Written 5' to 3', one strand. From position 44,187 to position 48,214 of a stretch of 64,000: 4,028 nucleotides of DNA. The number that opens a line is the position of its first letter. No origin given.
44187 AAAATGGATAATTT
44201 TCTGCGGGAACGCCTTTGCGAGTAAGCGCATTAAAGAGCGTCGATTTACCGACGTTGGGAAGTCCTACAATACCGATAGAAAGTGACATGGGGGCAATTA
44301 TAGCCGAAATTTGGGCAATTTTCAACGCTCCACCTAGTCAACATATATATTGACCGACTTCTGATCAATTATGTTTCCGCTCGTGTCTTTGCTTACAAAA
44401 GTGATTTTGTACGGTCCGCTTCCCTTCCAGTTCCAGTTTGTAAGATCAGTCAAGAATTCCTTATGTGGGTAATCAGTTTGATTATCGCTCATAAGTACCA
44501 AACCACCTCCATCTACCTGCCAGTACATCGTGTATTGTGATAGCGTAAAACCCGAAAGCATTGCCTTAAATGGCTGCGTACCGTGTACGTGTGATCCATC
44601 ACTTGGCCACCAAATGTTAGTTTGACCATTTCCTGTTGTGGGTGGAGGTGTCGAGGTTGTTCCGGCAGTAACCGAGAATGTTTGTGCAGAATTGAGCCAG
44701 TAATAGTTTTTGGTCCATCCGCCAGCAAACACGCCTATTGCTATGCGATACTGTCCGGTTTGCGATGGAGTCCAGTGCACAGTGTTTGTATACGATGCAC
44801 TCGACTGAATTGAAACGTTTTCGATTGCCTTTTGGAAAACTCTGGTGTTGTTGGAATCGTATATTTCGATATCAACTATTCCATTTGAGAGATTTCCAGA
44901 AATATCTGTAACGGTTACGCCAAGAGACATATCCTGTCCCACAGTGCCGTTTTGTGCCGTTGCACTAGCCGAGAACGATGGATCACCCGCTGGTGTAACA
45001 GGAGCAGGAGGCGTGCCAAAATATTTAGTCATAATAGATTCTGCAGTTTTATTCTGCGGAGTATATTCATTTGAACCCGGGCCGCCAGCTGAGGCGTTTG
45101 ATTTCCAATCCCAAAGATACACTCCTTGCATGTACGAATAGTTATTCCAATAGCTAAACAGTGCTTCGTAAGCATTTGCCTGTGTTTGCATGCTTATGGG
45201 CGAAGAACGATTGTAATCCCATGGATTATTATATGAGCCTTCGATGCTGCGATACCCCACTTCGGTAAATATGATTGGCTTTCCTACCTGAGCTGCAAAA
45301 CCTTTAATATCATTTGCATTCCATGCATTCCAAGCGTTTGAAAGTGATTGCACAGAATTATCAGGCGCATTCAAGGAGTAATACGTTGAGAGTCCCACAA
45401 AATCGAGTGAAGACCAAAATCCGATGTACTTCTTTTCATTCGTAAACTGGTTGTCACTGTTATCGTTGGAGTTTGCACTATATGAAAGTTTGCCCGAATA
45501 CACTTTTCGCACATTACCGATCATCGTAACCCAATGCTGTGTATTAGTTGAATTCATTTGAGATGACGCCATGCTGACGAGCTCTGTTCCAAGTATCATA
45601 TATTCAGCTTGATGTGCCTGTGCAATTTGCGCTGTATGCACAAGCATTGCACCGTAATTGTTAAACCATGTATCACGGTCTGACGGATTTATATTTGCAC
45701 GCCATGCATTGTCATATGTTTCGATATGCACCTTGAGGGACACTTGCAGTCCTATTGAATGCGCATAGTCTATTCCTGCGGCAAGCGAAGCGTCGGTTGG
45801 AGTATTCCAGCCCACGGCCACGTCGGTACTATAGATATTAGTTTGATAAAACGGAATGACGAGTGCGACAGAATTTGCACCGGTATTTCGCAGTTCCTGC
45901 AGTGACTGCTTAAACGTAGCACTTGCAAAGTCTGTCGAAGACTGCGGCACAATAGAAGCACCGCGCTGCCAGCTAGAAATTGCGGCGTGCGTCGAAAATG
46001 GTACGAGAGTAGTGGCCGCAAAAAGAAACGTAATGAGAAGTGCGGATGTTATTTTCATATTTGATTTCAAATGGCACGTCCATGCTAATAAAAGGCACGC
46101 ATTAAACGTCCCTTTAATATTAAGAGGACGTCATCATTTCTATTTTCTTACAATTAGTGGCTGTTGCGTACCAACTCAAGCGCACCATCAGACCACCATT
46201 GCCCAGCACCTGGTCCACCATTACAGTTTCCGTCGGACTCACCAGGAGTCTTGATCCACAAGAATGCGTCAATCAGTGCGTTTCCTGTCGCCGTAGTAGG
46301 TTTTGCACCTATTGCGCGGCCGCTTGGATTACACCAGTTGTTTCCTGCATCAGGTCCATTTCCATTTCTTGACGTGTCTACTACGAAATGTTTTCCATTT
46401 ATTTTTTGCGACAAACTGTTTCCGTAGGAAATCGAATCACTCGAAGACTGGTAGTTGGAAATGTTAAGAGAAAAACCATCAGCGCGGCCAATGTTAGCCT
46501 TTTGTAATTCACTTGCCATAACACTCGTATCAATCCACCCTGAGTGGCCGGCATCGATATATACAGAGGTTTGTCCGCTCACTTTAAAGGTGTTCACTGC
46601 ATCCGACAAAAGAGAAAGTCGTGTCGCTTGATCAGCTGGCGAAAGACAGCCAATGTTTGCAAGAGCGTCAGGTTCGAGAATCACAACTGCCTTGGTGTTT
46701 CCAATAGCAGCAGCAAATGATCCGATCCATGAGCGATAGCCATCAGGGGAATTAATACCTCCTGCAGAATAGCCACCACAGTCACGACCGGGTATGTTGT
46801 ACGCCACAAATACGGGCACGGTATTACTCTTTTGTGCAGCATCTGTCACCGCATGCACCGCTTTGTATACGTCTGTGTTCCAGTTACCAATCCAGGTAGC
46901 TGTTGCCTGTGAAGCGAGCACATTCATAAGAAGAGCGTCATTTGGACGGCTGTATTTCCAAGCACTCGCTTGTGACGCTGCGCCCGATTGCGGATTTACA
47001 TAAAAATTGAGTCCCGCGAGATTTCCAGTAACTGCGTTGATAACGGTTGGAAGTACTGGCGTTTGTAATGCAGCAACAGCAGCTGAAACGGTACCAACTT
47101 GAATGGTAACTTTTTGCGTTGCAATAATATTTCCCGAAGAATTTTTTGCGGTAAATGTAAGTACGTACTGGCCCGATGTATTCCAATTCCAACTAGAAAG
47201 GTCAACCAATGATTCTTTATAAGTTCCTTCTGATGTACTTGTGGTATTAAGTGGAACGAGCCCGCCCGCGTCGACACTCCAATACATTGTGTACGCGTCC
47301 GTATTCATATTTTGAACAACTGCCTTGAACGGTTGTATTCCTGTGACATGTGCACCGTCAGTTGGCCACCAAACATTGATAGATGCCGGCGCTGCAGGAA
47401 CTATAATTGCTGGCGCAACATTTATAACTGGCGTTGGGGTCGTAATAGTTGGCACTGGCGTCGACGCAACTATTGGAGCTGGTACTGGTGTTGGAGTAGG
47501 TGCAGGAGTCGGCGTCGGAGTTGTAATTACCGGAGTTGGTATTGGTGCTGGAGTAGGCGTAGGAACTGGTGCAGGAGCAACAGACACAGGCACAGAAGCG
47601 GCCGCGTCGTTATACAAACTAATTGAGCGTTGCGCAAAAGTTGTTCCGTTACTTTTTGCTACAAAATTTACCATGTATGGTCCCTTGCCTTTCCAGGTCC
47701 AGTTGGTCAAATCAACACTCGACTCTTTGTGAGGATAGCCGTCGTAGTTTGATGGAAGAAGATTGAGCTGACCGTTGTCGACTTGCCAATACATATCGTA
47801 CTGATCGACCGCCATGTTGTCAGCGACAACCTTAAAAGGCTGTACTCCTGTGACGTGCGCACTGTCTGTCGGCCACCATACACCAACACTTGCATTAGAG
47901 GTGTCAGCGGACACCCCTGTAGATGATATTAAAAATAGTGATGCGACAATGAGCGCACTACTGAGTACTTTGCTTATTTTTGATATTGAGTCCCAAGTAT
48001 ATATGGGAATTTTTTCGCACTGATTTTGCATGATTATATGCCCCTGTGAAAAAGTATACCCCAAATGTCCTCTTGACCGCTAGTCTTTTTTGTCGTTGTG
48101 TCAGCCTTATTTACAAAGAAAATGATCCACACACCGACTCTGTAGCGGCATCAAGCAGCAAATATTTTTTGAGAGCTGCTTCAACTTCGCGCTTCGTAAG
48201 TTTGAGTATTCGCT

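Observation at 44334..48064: Secreted CAZyme pair (GH6 cellulase + GH-A-like hydrolase) sharing a triplicated ~95-aa WWP(T/S)DG beta module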

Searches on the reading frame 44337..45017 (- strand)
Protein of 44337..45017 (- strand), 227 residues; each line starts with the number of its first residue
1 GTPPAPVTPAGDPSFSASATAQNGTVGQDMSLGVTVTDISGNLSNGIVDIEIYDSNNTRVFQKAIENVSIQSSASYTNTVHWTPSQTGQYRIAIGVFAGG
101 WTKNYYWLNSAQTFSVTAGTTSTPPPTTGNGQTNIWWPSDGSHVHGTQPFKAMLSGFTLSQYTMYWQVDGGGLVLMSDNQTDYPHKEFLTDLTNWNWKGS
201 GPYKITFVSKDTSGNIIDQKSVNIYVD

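Call 68: predict_structure(alignment_id=A6)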
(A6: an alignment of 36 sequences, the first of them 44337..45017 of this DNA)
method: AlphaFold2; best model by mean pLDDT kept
length: 227 residues; sequences in the alignment: 36
mean_pLDDT: 91.1   pTM: 0.55
mean pLDDT of the five models: 91.1, 90.2, 89.8, 88.9, 86.6
residues with pLDDT >= 90: 185; 70-90: 23; 50-70: 8; < 50: 11
segments of 3 or more residues with pLDDT < 50: 1-3, 6-8, 121-125
pLDDT, mean of each block of 10 residues (from residue 1): 50 93 92 97 96 97 97 97 95 96 95 90 54 96 97 93 96 95 91 91 97 94 96
secondary structure, 60 per line:
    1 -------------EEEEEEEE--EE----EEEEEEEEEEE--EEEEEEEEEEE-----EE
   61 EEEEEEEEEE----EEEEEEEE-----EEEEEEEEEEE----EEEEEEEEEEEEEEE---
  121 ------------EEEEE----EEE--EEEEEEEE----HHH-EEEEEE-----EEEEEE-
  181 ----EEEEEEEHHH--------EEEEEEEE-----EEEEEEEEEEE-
elements in order: E14-21 E30-40 E43-53 E59-70 E75-82 E88-98 E103-117 E133-137 E142-144 E147-154 E163-168 E174-179 E185-191 E203-210 E216-226

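Call 71: fold_search(model_id=the predicted structure, library=pdb)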
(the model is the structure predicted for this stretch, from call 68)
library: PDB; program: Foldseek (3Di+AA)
matches with E <= 10: 1998; with E <= 0.001: 193
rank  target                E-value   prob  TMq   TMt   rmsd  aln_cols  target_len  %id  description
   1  1nug_B                1.8e-07  1.00  0.36  0.14  15.9       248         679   10  Role of Calcium Ions in the Activation and Activity of the Transglutaminase 3 Enzyme (2 calciums, 1 Mg, inactive form) (released 2003-04-22)
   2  1l9m_B                2.2e-07  1.00  0.36  0.13  15.2       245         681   10  Three-dimensional structure of the human transglutaminase 3 enzyme: binding of calcium ions change structure for activ (released 2002-05-29)
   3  8oxy_A                3.3e-07  1.00  0.34  0.13  15.4       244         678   11  Transglutaminase 3 without calcium in complex with DH patient-derived Fab DH63-B02 (released 2023-10-18)
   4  1l9m_A                8.6e-07  1.00  0.34  0.13  15.3       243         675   10  Three-dimensional structure of the human transglutaminase 3 enzyme: binding of calcium ions change structure for activ (released 2002-05-29)
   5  7tvz_E                1.0e-06  1.00  0.33  0.13  14.6       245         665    9  Cryo-EM structure of human band 3-protein 4.2 complex in diagonal conformation (released 2022-06-08)
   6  4kkq_A                1.1e-06  1.00  0.34  0.34  16.4       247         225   12  Crystal structure of Vibrio cholerae RbmA (crystal form 1) (released 2013-05-22)
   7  4kkp_B                1.1e-06  1.00  0.32  0.32  16.5       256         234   12  Crystal structure of Vibrio cholerae RbmA (crystal form 2) (released 2013-05-22)
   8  1l9n_A                1.4e-06  1.00  0.38  0.15  15.1       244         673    9  Three-dimensional structure of the human transglutaminase 3 enzyme: binding of calcium ions change structure for activ (released 2002-05-29)
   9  4kkp_A                1.4e-06  1.00  0.32  0.31  16.5       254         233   12  Crystal structure of Vibrio cholerae RbmA (crystal form 2) (released 2013-05-22)
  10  8oxv_A                1.7e-06  1.00  0.34  0.13  15.6       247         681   10  Transglutaminase 3 zymogen in complex with DH patient-derived Fab DH63-B02 (released 2023-10-18)
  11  4be6_A                1.7e-06  1.00  0.31  0.31  16.6       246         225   12  V. cholera biofilm scaffolding protein RbmA (released 2013-12-18)
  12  8cs9_X                1.9e-06  1.00  0.35  0.14  14.7       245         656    9  Composite reconstruction of Class 1 of the erythrocyte ankyrin-1 complex (released 2022-07-20)
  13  4kkq_B                2.0e-06  1.00  0.33  0.33  16.7       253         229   13  Crystal structure of Vibrio cholerae RbmA (crystal form 1) (released 2013-05-22)
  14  7uzs                  2.1e-06  1.00  0.35  0.14  14.6       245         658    9  Protein 4.2 (local refinement from consensus reconstruction of ankyrin complex classes) (released 2022-07-20)
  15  8csw                  2.6e-06  1.00  0.35  0.14  14.5       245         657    9  Local refinement of protein 4.2 in Class 2 of erythrocyte ankyrin-1 complex (released 2022-07-20)
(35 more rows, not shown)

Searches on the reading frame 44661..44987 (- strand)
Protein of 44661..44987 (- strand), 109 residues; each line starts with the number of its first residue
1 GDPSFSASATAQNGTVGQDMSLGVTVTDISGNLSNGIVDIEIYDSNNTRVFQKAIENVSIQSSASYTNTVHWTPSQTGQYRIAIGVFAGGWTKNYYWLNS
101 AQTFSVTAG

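Call 6: search_protein_families(library=pfam, proteins=[window:44661-44987:-], max_evalue=10)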
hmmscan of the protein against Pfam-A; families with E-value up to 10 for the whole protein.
seq(109 aa): 6 families
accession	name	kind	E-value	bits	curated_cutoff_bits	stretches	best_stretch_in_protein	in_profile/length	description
PF07705.17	CARDB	-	0.00053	20.6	22.7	1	8-84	9-81/101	CARDB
PF13584.12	BatD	-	0.0017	19.4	24.1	1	9-83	3-72/92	BatD DUF11 like domain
PF00630.25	Filamin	-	0.0024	19.1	26.9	1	12-84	15-80/93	Filamin/ABP280 repeat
PF16640.11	Big_3_5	-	0.033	15.2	35.5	1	9-106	3-87/88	Bacterial Ig-like domain (group 3)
PF15780.11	ASH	-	0.034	14.8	27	1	34-84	35-86/98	Abnormal spindle-like microcephaly-assoc'd, ASPM-SPD-2-Hydin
PF12690.13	BsuPI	-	0.05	14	22.9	1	41-84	49-94/101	Intracellular proteinase inhibitor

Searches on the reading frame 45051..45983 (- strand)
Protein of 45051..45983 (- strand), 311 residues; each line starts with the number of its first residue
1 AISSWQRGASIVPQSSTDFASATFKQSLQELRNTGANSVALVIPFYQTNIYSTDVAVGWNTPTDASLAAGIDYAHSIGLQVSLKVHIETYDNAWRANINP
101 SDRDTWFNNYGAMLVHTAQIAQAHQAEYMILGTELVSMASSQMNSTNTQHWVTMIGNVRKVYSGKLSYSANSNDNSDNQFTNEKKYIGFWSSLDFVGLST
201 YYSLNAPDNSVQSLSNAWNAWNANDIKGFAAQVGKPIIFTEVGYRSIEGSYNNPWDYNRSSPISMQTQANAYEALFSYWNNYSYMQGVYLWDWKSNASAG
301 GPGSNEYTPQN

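Call 44: search_solved_structures(query=window:45051-45983:-, max_evalue=0.001, show_alignments=2)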
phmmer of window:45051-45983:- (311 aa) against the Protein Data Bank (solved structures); distinct sequences matched with E-value up to 0.001: 7.
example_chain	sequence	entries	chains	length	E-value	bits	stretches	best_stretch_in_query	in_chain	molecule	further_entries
5ylh_A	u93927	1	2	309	1.1e-23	87.5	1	20-295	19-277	beta-1,4-mannanase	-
7dv7_A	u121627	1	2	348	1.9e-23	86.7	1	16-295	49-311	Endo-beta-1,4-mannanase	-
5yli_B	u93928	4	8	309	7.6e-23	84.7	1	20-295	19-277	beta-1,4-mannanas | beta-1,4-mannanase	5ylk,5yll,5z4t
7dvj_A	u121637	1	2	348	1e-22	84.2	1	16-295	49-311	Endo-beta-1,4-mannanase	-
7dvz_A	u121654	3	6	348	2.8e-22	82.8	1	16-295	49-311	Endo-beta-1,4-mannanase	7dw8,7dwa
4cd6_A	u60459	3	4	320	9.8e-22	81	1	53-294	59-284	ENDO-BETA-1,4-MANNANASE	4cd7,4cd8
3civ_A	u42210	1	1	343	1.3e-21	80.7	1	53-294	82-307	Endo-beta-1,4-mannanase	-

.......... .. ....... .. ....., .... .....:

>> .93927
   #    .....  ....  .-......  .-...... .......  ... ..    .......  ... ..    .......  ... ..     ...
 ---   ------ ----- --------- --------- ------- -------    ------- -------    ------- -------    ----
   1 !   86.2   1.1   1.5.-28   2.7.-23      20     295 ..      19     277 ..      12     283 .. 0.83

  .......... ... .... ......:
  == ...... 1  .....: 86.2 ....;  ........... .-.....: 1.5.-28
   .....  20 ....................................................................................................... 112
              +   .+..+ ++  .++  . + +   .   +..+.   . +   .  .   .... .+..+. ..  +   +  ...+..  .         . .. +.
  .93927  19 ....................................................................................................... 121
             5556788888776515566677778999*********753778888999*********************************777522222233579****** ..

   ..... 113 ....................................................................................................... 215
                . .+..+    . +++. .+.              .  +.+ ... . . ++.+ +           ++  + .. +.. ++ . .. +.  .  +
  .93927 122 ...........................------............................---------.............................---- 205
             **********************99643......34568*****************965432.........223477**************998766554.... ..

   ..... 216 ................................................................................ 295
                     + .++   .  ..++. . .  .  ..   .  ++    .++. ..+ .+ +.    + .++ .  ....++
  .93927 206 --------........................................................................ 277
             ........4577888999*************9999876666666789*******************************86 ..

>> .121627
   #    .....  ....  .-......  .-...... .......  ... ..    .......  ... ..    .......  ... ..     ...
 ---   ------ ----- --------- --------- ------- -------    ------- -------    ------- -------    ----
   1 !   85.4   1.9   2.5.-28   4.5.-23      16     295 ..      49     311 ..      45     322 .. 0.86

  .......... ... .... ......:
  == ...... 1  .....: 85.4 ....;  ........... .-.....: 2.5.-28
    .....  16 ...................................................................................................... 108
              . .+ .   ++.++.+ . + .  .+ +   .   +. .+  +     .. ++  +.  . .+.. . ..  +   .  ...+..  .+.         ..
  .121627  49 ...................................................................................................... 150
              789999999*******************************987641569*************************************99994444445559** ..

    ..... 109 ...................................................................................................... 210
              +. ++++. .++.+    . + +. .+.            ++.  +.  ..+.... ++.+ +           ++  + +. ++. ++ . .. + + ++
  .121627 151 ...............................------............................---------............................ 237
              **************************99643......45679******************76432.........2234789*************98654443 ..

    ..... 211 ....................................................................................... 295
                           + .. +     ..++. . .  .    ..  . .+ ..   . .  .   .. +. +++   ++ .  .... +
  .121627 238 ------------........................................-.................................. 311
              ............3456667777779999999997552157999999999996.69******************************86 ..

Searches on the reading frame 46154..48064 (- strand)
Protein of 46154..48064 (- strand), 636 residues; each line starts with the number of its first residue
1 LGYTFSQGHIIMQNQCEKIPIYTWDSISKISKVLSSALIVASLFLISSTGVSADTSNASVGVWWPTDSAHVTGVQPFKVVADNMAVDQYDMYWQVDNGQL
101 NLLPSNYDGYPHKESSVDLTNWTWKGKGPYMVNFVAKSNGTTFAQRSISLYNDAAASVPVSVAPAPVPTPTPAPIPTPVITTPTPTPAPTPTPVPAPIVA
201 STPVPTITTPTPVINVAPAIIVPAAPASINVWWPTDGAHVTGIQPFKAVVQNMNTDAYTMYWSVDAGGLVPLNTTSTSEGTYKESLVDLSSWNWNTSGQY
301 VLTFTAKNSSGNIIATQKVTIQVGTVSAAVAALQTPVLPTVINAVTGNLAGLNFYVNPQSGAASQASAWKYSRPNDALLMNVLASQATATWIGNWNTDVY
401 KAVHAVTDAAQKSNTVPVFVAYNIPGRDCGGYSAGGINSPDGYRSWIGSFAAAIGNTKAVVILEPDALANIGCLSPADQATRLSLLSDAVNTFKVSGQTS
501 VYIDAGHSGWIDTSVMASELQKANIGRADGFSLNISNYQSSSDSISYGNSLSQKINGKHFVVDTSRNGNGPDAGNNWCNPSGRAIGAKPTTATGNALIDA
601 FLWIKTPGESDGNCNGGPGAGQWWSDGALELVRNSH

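Call 3: search_protein_families(library=pfam, proteins=[window:46154-48064:-], max_evalue=1)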
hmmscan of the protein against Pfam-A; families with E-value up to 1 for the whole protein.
window:46154-48064:- (636 aa): 5 families
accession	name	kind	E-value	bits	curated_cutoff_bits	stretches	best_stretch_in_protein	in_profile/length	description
PF01341.22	Glyco_hydro_6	-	9.4e-67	226.4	27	1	368-616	5-299/305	Glycosyl hydrolases family 6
PF18981.6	InlK_D3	-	0.018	15.6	25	1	293-323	45-75/75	Internalin K domain (D3/D4)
PF16403.11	Bact_surface_Ig-like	-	0.028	14.9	27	1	290-319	39-67/71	Bacterial surface protein, Ig-like domain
PF10128.15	OpcA_G6PD_assem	-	0.3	11.6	27.9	0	58-88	70-103/118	Glucose-6-phosphate dehydrogenase subunit N-terminal domain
PF00801.26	PKD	-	0.84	10.1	23.5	1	246-320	19-79/80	PKD domain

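Call 4: search_protein_families(library=ncbifam, proteins=[window:46154-48064:-], max_evalue=1)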
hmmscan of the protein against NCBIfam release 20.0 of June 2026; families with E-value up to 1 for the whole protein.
window:46154-48064:- (636 aa): 5 families
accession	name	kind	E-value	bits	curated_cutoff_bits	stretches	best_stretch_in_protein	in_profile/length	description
NF033932.1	LapB_rpt_80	domain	0.036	14.3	45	1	298-330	1-33/83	LapB repeat-containing protein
NF008084.0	PRK10819.1-5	equivalog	0.062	13.2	315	1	154-212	60-119/249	TonB system transport protein TonB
NF037973.1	metallo_SslE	exception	0.086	10.1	3000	1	155-208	42-91/1519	lipoprotein metalloprotease SslE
NF038387.1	CBS_CbpA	equivalog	0.24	11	150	1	287-330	119-163/209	cyclic di-AMP binding protein CbpA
NF033186.1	internalin_K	exception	0.69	8.3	1100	1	163-212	509-559/604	class 1 internalin InlK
